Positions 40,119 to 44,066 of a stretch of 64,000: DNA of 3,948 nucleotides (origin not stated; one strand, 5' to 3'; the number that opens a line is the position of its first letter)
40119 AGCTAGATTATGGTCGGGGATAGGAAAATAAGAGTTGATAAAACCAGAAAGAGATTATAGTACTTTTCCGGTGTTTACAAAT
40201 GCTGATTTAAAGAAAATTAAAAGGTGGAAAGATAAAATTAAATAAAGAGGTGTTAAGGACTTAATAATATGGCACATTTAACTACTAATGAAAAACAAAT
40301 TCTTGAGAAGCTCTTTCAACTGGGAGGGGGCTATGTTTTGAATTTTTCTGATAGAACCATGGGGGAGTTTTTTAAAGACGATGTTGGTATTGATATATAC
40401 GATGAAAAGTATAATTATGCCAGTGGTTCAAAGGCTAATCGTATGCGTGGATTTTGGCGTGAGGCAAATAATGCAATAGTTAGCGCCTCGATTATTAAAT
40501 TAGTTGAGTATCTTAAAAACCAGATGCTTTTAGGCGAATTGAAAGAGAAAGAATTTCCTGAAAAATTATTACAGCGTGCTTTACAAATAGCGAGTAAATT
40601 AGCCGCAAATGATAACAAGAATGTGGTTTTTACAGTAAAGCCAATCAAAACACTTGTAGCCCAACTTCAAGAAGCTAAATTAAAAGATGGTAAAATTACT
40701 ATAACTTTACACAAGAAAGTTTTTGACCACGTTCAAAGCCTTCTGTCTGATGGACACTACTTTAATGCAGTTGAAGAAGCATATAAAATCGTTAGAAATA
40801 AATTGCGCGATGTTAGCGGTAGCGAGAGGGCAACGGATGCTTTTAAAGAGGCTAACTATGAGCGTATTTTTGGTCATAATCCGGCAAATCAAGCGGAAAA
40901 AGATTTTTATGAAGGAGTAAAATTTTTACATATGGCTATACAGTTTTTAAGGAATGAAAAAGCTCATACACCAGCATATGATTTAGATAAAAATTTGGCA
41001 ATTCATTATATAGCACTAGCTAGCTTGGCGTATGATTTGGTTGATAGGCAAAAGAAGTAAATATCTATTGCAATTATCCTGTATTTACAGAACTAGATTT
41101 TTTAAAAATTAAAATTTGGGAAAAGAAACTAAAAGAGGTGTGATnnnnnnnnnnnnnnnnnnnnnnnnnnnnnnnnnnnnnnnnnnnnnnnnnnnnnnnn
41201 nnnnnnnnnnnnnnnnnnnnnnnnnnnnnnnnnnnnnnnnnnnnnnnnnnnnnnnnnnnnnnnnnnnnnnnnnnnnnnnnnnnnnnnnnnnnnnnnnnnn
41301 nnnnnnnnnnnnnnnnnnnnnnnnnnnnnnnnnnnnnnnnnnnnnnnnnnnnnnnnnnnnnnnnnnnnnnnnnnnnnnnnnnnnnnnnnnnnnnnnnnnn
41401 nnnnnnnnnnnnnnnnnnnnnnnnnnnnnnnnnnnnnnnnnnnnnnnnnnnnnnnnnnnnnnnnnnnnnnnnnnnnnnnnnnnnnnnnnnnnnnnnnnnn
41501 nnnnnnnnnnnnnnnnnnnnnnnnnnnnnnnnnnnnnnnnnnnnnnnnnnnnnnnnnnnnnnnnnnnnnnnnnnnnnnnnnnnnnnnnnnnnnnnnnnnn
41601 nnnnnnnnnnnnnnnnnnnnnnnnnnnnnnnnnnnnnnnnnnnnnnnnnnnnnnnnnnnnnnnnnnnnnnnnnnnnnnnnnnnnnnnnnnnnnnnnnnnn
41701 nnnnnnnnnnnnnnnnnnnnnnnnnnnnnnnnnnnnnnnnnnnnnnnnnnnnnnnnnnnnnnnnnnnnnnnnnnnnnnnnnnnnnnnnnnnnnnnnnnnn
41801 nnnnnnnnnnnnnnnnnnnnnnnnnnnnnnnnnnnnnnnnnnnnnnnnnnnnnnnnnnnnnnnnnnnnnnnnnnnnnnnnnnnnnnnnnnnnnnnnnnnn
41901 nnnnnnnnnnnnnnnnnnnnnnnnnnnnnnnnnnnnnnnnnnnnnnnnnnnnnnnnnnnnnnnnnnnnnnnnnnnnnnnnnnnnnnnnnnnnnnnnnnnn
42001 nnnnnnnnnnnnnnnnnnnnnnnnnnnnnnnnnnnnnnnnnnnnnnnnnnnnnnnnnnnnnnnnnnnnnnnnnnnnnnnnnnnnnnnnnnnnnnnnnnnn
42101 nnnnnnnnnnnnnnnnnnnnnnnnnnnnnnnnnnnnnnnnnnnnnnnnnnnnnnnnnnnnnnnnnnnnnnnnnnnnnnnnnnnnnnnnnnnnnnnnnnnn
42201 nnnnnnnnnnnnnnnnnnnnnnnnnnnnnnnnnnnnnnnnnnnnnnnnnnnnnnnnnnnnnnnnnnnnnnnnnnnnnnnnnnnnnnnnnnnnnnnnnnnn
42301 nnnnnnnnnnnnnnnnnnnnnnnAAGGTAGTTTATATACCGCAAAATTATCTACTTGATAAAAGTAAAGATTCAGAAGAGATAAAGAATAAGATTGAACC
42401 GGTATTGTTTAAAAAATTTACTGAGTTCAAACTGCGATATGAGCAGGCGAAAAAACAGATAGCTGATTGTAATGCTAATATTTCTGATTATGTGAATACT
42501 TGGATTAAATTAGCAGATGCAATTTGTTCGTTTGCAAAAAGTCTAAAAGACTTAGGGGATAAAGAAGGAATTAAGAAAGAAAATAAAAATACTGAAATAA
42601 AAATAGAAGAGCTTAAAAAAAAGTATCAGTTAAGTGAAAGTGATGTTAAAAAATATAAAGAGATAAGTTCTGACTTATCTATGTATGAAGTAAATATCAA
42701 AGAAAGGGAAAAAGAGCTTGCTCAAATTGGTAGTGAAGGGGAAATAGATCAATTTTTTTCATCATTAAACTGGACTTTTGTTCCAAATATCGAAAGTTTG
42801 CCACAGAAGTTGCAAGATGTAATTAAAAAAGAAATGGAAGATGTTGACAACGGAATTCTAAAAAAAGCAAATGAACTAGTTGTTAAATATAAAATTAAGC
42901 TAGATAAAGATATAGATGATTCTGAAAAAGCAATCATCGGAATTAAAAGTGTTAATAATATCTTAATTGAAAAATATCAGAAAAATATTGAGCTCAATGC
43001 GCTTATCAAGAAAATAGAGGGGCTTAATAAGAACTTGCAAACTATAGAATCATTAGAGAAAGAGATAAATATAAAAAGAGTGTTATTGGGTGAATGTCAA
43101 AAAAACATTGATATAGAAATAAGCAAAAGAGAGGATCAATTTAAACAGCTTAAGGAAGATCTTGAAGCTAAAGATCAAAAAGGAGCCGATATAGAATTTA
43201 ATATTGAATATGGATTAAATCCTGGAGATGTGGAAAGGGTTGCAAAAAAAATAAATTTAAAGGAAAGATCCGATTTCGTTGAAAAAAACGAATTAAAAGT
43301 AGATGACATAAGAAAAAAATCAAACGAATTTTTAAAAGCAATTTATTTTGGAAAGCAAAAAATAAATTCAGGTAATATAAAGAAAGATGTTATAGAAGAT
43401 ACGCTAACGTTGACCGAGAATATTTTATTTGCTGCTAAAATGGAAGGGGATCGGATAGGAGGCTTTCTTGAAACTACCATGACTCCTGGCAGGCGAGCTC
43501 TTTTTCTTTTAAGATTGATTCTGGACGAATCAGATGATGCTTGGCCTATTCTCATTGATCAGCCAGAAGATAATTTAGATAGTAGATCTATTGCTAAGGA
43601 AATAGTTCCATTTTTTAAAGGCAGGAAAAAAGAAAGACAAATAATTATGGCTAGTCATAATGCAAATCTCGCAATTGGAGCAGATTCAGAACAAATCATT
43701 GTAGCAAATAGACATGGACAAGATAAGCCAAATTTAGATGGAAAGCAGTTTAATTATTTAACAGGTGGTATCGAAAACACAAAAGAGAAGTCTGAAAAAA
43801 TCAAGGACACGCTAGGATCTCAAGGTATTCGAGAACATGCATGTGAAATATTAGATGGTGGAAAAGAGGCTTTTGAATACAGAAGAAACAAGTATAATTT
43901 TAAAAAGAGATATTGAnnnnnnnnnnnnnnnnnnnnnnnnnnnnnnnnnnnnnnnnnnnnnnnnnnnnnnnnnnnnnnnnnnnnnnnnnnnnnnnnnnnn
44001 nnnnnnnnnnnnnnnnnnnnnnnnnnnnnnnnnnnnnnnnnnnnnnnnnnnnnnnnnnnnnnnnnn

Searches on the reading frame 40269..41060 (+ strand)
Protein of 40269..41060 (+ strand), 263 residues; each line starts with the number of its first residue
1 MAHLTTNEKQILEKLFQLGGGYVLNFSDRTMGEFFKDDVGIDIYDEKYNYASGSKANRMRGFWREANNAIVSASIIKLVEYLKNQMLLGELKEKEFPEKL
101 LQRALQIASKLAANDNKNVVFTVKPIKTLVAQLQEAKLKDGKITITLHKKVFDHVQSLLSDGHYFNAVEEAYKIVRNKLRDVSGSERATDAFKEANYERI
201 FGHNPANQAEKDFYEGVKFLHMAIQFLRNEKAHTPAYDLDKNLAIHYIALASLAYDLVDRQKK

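Call 6: search_protein_families(library=pfam, proteins=[window:40269-41060:+], max_evalue=0.01)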
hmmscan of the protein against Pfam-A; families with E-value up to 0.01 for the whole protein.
window:40269-41060:+ (263 aa): 1 family
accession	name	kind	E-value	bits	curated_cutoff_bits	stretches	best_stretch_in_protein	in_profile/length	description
PF09509.15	Hypoth_Ymh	-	1.6e-16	60.7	25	1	147-254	3-115/119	Protein of unknown function (Hypoth_ymh)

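Call 7: search_protein_families(library=padloc, proteins=[window:40269-41060:+], max_evalue=0.01)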
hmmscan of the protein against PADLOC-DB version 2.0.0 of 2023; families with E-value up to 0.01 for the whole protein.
window:40269-41060:+ (263 aa): 2 families
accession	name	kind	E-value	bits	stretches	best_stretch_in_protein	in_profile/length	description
PDLC03987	PD-Lambda-3_B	-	4.6e-05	20.9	1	119-259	114-261/270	-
PDLC03988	PD-Lambda-3_B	-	0.00038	17.9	1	119-185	114-180/222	-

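Call 8: search_protein_families(library=ncbifam, proteins=[window:40269-41060:+], max_evalue=0.1)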
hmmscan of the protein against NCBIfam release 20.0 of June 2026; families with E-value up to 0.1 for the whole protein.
window:40269-41060:+ (263 aa): 1 family
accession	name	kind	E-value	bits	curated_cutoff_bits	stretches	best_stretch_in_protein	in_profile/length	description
TIGR02391.1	hypoth_ymh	hypoth_equivalog_domain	2e-31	108.7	39.45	1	147-262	1-124/125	TIGR02391 family protein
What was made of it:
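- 40269..41060 (+): 263-aa protein with a Hypoth_Ymh (TIGR02391) domain and the sequence RNEKAH. Separate cargo. Pfam 1.6e-16 and NCBIfam 2e-31 (calls 6, 8).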

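Call 9: search_protein_families(library=phrogs, proteins=[window:40269-41060:+], max_evalue=0.1)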
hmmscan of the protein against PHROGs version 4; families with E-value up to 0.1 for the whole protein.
window:40269-41060:+ (263 aa): 2 families
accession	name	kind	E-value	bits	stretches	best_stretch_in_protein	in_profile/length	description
phrog_6297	-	unknown function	1.3e-10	41.8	1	52-260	42-260/268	-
phrog_16209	-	unknown function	0.023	15.3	0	152-176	8-31/34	-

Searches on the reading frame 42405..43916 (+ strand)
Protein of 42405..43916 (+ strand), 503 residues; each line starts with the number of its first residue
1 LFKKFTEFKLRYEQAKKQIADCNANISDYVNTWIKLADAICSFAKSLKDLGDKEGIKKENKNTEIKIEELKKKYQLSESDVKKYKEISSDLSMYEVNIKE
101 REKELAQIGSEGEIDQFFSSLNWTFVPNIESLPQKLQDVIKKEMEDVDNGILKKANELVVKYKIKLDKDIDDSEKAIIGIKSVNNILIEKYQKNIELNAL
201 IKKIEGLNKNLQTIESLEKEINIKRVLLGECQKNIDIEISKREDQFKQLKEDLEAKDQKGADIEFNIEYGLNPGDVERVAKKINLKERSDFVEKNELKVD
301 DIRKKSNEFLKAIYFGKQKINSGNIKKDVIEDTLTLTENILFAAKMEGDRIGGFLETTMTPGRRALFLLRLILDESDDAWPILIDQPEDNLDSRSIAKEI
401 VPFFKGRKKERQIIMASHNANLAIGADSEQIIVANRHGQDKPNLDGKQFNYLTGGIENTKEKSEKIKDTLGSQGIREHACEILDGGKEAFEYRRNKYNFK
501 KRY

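Call 6: search_protein_families(library=pfam, proteins=[window:42405-43916:+], max_evalue=0.01)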
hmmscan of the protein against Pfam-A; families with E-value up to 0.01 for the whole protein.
window:42405-43916:+ (503 aa): 2 families
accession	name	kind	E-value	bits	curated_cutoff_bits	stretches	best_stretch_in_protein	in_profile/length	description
PF13304.12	AAA_21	-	0.00015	22.3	27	1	183-422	128-302/304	AAA domain, putative AbiEii toxin, Type IV TA system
PF06160.17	EzrA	-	0.00054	18.8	39.6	1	10-106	271-368/557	Septation ring formation regulator, EzrA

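Call 7: search_protein_families(library=padloc, proteins=[window:42405-43916:+], max_evalue=0.01)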
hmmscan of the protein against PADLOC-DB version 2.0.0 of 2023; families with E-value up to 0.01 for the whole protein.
window:42405-43916:+ (503 aa): 5 families
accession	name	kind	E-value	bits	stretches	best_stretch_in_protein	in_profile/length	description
PDLC02208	Ppl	-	7.5e-13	45.5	1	358-436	776-852/894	-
PDLC04678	PDC-M49A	-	2.8e-06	23.9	1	365-463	555-651/681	-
PDLC04174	HEC-01A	-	0.00016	19.1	1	365-440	154-229/264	-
PDLC03859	LmuB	-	0.00021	18.6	1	13-426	210-586/611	-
PDLC02980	AriA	-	0.00052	18.1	1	361-422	240-302/304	-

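Call 8: search_protein_families(library=ncbifam, proteins=[window:42405-43916:+], max_evalue=0.1)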
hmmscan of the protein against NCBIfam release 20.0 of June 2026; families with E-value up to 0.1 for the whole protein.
window:42405-43916:+ (503 aa): 3 families
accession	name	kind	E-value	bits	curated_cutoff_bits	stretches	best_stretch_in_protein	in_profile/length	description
NF045780.1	TrlF_fam_ATP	equivalog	7.6e-64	216.9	350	1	29-498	461-944/944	TrlF family AAA-like ATPase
NF045781.1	Spaf1101_AAA_ATP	equivalog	1.5e-16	60.1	475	1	61-498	413-833/836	Spaf_1101 family AAA-like ATPase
NF042955.1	Ppl_antiphage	equivalog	5.4e-13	47.8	1000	1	360-493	768-878/882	anti-phage protein Ppl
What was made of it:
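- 41145..43916 (+): TrlF-family (Ppl-like) AAA-type ATPase gene interrupted by a single in-frame TGA at 42321-42323. NCBIfam TrlF_fam_ATP matches both halves (call 8).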

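Call 9: search_protein_families(library=phrogs, proteins=[window:42405-43916:+], max_evalue=0.1)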
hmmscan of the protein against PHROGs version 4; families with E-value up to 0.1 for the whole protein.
window:42405-43916:+ (503 aa): 1 family
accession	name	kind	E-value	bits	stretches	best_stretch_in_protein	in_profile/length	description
phrog_29043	-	unknown function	0.027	15.6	1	293-329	34-71/87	-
